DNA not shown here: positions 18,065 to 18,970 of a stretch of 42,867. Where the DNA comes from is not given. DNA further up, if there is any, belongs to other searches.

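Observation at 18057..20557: Candidate archaeal peptide-modification (RiPP-like) operon: 51-aa peptide, GExHG/GxxHL protein, RRE-like ThiF/E1 adenylyltransferase and half-MFS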

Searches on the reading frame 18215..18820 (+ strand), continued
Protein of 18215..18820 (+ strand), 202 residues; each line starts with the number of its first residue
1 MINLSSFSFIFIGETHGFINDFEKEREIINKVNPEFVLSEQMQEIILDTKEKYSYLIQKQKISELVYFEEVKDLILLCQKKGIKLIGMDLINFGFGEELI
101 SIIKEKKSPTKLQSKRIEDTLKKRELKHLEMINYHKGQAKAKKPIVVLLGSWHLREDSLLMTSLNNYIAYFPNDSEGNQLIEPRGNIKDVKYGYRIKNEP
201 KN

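Call 67: search_protein_families(library=pfam, proteins=[P0169, P0216, P0223, P0230, P0236, P0244, P0259, P0268, P0280, P0287], max_evalue=0.01)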
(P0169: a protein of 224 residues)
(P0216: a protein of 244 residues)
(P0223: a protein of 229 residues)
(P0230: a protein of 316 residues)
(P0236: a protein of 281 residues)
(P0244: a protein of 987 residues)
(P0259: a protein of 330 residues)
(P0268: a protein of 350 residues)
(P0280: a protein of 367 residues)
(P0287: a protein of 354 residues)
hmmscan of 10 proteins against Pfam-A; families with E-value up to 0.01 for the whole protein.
P0169 (224 aa): 2 families
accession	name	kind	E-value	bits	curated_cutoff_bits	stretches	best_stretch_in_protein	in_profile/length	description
PF01963.22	TraB_PrgY_gumN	-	1.6e-07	31.9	26.8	1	120-186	199-260/263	TraB/PrgY/gumN family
PF09887.15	DUF2114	-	0.00027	20.1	25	1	86-159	289-361/449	Uncharacterized protein conserved in archaea (DUF2114)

P0216 (244 aa): 1 family
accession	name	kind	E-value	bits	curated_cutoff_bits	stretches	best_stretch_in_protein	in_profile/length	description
PF04187.18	Cofac_haem_bdg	-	0.0011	19.4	27.7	0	49-219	8-205/213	Haem-binding uptake, Tiki superfamily, ChaN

P0223 (229 aa): 2 families
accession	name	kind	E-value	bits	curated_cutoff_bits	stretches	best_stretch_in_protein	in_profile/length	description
PF04187.18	Cofac_haem_bdg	-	2.3e-09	38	27.7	1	166-205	166-205/213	Haem-binding uptake, Tiki superfamily, ChaN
PF14567.11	SUKH_5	-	0.0085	16.3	27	0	128-150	22-44/142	SMI1-KNR4 cell-wall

P0230 (316 aa): 2 families
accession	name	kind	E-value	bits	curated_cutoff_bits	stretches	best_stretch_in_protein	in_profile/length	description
PF04187.18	Cofac_haem_bdg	-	4.1e-08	33.9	27.7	1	9-70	8-75/213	Haem-binding uptake, Tiki superfamily, ChaN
PF01963.22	TraB_PrgY_gumN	-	0.00049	20.5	26.8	1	90-291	59-261/263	TraB/PrgY/gumN family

P0236 (281 aa): 0 families

P0244 (987 aa): 10 families
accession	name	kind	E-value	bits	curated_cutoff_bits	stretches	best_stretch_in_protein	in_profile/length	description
PF00583.31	Acetyltransf_1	-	1.6e-21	77.2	20.7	2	434-516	31-116/116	Acetyltransferase (GNAT) family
PF13673.13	Acetyltransf_10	-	7.9e-20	71.6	23.6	2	610-694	26-114/128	Acetyltransferase (GNAT) domain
PF13508.13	Acetyltransf_7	-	1.3e-16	61.1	27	2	442-518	9-84/84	Acetyltransferase (GNAT) domain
PF14542.12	Acetyltransf_CG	-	2.4e-10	40.9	30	1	438-491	1-57/80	GCN5-related N-acetyl-transferase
PF08445.16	FR47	-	2.2e-09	37.6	22.1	1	637-693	23-83/86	FR47-like protein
PF13302.13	Acetyltransf_3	-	2e-06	29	25.4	1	460-517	81-138/138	Acetyltransferase (GNAT) domain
PF13527.13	Acetyltransf_9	-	0.0001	22.7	25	0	462-499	76-113/127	Acetyltransferase (GNAT) domain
PF12746.13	GNAT_acetyltran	-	0.00038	20.6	26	1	459-519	181-237/243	GNAT acetyltransferase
PF13523.12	Acetyltransf_8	-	0.0015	18.6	27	0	467-520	88-141/145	Acetyltransferase (GNAT) domain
PF13420.13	Acetyltransf_4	-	0.0068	16.9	24.3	0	451-517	67-135/155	Acetyltransferase (GNAT) domain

P0259 (330 aa): 1 family
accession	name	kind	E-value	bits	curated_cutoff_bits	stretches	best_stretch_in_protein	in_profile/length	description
PF04187.18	Cofac_haem_bdg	-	0.00015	22.3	27.7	0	239-299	154-212/213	Haem-binding uptake, Tiki superfamily, ChaN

P0268 (350 aa): 3 families
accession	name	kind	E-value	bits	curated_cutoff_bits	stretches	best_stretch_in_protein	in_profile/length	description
PF00583.31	Acetyltransf_1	-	5.5e-06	27.1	20.7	1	291-325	64-98/116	Acetyltransferase (GNAT) family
PF13508.13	Acetyltransf_7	-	1.2e-05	26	27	1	289-333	29-77/84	Acetyltransferase (GNAT) domain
PF13673.13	Acetyltransf_10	-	0.0059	17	23.6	0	291-326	56-93/128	Acetyltransferase (GNAT) domain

P0280 (367 aa): 2 families
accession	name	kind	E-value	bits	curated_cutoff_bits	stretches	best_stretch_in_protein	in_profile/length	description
PF01963.22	TraB_PrgY_gumN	-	2.1e-07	31.5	26.8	1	208-273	199-259/263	TraB/PrgY/gumN family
PF04187.18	Cofac_haem_bdg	-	2.9e-06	27.9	27.7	0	214-261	159-206/213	Haem-binding uptake, Tiki superfamily, ChaN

P0287 (354 aa): 2 families
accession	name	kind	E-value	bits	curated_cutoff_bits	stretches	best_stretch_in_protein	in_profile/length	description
PF04187.18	Cofac_haem_bdg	-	3.9e-07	30.7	27.7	0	252-321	140-212/213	Haem-binding uptake, Tiki superfamily, ChaN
PF07369.16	DUF1488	-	0.0016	18.8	22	1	230-276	20-66/82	Protein of unknown function (DUF1488)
